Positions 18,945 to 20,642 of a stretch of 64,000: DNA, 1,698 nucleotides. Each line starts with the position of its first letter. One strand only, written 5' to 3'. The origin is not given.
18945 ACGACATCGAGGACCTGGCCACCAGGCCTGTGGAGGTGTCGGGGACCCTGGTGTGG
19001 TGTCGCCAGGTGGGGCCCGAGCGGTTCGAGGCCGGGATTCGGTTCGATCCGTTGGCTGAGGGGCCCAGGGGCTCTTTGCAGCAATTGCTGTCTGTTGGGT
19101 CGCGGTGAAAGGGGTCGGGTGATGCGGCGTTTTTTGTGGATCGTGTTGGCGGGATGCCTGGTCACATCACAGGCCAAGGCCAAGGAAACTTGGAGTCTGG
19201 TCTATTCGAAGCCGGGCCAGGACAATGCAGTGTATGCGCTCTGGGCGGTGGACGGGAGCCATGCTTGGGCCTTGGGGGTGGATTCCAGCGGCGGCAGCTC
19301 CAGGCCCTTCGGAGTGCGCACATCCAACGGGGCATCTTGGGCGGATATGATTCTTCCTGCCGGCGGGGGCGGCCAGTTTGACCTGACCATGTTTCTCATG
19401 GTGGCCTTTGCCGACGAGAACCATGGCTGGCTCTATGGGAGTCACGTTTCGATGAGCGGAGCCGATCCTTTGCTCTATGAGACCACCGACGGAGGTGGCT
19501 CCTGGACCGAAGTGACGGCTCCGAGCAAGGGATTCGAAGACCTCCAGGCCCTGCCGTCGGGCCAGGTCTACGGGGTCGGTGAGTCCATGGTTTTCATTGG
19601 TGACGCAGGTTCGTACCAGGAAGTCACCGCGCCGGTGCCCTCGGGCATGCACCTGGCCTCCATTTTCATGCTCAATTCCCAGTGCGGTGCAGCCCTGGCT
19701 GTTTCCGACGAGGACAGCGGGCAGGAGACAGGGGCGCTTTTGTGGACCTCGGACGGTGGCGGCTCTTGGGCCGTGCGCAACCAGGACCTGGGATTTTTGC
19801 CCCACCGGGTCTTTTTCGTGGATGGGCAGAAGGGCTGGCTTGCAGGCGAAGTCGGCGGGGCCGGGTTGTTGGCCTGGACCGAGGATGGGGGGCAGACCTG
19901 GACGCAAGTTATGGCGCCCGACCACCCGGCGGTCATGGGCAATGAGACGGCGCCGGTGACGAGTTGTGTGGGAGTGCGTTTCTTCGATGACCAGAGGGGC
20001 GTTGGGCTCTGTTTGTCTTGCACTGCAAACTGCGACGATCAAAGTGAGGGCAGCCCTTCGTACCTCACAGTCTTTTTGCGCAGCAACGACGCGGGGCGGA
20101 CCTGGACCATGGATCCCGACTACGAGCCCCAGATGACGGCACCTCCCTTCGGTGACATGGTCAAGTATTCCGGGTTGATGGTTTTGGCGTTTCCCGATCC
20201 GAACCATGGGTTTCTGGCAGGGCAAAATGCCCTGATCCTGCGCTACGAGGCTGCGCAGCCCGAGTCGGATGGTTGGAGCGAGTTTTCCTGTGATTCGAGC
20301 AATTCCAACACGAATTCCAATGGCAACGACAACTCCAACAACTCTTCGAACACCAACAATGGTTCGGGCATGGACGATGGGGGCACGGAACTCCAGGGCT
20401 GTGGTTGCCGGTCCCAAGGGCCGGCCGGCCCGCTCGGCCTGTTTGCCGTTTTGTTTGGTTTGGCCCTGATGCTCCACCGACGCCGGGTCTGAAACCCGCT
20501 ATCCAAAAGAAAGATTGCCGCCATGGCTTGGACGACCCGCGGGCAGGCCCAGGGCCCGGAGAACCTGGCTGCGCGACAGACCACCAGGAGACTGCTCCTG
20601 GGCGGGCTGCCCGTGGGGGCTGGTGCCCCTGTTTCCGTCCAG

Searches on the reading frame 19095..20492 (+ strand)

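Call 72: search_protein_families(library=pfam, proteins=[window:19095-20492:+], max_evalue=0.000001)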
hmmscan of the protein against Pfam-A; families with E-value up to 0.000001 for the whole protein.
window:19095-20492:+ (465 aa): 1 family
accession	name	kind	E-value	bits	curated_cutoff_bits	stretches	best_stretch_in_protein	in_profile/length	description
PF14870.12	PSII_BNR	-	5e-12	46.1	27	0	213-273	38-98/303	Photosynthesis system II assembly factor YCF48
